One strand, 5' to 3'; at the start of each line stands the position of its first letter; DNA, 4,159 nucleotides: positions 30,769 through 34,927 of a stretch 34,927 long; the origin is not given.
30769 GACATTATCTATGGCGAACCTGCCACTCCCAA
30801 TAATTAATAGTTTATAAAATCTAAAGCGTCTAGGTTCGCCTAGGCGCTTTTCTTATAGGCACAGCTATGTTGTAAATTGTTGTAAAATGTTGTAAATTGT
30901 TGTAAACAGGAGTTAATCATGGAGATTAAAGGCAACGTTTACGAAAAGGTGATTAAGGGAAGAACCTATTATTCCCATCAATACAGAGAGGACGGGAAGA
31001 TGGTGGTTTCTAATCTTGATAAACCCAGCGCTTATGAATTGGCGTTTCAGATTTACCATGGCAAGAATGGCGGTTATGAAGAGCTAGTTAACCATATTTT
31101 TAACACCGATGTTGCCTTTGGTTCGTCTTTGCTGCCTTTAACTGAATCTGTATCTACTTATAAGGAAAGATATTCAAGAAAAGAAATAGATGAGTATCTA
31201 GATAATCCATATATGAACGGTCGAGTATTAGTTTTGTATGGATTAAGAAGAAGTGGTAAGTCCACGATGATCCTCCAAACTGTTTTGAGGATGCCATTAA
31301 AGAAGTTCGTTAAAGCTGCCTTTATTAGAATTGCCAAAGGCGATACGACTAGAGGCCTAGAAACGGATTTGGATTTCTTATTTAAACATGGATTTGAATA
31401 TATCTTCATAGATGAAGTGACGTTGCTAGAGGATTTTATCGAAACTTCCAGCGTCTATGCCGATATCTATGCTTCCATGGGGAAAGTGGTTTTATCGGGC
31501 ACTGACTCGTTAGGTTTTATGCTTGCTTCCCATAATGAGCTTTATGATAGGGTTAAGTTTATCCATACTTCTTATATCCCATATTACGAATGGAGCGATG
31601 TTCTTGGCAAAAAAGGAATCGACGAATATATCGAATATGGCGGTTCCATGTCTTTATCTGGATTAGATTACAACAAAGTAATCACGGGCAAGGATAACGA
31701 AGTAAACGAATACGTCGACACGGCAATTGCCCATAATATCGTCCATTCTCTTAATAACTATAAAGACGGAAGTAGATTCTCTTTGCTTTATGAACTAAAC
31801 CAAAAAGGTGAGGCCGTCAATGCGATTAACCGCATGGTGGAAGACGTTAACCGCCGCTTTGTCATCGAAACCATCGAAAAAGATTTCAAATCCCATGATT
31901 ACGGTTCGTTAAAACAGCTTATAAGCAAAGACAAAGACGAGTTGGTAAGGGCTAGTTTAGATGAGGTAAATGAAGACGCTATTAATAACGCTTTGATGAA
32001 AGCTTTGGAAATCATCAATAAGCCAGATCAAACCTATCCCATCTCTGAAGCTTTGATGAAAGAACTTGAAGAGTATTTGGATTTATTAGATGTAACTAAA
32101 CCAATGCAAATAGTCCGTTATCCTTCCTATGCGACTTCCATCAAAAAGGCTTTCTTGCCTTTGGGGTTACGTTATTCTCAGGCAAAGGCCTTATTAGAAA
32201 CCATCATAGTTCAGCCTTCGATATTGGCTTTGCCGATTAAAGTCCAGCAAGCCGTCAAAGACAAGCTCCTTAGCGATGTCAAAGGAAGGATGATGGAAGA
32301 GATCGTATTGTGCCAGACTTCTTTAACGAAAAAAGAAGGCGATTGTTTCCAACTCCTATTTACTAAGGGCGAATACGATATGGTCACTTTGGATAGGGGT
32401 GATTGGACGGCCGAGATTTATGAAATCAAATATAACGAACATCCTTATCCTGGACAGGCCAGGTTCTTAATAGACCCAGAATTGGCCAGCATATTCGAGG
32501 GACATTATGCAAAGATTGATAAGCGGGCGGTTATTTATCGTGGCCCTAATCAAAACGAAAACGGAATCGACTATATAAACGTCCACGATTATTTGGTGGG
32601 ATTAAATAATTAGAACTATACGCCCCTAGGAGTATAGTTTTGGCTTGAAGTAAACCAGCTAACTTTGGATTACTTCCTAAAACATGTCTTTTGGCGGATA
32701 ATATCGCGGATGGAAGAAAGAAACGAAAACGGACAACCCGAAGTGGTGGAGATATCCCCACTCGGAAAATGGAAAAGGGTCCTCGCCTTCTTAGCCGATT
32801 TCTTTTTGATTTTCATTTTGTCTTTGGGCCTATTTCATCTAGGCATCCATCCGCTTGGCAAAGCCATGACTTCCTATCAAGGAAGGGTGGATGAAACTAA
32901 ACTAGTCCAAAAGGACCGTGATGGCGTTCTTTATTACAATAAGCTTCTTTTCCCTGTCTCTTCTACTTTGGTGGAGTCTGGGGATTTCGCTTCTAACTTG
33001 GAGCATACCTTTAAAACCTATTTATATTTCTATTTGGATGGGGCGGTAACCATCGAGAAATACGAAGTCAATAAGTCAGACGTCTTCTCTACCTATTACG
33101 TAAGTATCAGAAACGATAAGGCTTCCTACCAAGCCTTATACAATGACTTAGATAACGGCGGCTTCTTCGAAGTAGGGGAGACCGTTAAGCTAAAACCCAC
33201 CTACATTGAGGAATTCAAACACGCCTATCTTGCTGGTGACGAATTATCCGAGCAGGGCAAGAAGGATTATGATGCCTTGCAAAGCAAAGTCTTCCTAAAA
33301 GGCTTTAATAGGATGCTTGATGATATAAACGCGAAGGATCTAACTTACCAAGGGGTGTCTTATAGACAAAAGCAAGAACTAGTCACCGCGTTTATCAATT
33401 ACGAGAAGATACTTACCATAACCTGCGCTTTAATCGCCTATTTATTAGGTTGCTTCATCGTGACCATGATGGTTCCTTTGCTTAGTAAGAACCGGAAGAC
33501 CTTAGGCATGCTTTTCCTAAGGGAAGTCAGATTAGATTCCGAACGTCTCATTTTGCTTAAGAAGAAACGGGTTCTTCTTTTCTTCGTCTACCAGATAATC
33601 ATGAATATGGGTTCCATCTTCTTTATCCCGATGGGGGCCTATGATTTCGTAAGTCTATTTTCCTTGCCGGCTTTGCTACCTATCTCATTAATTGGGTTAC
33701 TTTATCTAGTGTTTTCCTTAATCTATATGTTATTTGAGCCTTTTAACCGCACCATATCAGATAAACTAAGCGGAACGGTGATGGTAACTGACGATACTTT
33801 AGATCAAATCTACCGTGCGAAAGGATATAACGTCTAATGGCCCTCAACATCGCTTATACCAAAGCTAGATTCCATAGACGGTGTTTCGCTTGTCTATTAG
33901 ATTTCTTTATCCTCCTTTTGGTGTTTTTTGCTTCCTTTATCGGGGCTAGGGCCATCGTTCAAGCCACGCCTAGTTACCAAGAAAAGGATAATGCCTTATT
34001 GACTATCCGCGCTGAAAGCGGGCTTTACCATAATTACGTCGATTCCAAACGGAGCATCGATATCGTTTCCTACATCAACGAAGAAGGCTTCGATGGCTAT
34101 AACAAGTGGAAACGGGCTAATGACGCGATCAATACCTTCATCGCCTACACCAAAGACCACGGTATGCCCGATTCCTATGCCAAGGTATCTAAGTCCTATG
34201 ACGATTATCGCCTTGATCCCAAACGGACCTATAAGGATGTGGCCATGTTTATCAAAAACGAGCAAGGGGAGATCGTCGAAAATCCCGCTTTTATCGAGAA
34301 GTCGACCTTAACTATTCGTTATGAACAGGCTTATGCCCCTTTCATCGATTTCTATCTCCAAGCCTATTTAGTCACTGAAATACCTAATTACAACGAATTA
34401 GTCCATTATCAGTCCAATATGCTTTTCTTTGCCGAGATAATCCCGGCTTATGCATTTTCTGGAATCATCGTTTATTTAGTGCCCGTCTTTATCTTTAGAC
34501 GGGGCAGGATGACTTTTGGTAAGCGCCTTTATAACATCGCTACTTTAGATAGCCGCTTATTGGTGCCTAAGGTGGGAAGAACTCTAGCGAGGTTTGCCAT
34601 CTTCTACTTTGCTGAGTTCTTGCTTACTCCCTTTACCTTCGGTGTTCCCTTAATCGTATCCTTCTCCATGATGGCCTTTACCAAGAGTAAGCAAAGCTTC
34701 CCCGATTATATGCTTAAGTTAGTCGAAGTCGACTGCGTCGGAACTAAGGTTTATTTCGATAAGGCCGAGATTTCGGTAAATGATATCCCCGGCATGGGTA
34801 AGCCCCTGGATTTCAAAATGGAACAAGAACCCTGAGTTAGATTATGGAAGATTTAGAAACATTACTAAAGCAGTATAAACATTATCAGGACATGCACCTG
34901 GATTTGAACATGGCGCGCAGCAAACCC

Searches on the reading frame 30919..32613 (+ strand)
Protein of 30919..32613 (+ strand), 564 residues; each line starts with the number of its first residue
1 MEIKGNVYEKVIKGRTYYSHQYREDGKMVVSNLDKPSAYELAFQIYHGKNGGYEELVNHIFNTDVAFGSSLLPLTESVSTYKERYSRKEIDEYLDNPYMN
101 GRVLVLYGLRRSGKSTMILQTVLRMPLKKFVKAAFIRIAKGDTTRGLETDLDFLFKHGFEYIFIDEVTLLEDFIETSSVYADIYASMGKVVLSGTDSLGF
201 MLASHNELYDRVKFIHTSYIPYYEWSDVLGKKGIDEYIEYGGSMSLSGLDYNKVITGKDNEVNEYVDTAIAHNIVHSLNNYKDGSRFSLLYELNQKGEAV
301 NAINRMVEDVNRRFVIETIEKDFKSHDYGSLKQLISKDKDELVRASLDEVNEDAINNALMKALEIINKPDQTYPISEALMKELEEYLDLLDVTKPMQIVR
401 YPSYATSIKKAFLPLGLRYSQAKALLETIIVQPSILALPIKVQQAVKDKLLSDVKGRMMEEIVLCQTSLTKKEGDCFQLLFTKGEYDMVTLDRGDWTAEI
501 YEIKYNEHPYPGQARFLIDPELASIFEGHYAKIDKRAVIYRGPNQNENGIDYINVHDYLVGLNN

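Call 12: search_protein_families(library=pfam, proteins=[window:30919-32613:+], max_evalue=0.001)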
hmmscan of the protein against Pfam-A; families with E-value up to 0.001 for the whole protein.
window:30919-32613:+ (564 aa): 1 family
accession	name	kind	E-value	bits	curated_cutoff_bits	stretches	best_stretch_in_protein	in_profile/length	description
PF13173.12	AAA_14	-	2e-10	41.2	27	1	101-216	2-119/129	AAA domain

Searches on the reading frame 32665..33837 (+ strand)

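Call 12: search_protein_families(library=pfam, proteins=[window:32665-33837:+], max_evalue=0.001)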
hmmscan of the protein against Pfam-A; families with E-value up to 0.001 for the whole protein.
window:32665-33837:+ (390 aa): 1 family
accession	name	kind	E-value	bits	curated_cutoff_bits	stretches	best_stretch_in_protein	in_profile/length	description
PF06271.18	RDD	-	0.00012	22.8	24.1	0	36-60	5-29/137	RDD family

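Call 98: search_protein_families(library=pfam, proteins=[window:32665-33837:+], max_evalue=0.01)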
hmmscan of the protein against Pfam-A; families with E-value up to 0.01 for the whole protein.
window:32665-33837:+ (390 aa): 1 family
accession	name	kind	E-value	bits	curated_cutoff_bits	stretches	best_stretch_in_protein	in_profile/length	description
PF06271.18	RDD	-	0.00012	22.8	24.1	0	36-60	5-29/137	RDD family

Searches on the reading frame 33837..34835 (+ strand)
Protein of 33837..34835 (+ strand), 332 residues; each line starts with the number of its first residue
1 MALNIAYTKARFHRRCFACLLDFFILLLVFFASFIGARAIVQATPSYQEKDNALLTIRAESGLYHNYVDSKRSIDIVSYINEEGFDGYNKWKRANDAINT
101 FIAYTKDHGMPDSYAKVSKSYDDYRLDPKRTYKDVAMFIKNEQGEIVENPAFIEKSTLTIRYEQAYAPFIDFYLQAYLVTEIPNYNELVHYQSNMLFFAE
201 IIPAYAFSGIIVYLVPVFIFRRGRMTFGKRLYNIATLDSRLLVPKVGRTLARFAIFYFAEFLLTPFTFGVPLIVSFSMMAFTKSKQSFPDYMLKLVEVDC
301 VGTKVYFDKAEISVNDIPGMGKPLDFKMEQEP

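Call 12: search_protein_families(library=pfam, proteins=[window:33837-34835:+], max_evalue=0.001)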
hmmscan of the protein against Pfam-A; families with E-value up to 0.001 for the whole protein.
window:33837-34835:+ (332 aa): 1 family
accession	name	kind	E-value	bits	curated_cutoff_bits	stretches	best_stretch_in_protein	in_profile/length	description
PF06271.18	RDD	-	9.7e-10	39.3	24.1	1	201-293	47-136/137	RDD family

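Call 98: search_protein_families(library=pfam, proteins=[window:33837-34835:+], max_evalue=0.01)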
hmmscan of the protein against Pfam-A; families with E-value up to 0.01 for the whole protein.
window:33837-34835:+ (332 aa): 1 family
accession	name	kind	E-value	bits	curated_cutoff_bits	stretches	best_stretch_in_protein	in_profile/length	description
PF06271.18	RDD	-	9.7e-10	39.3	24.1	1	201-293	47-136/137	RDD family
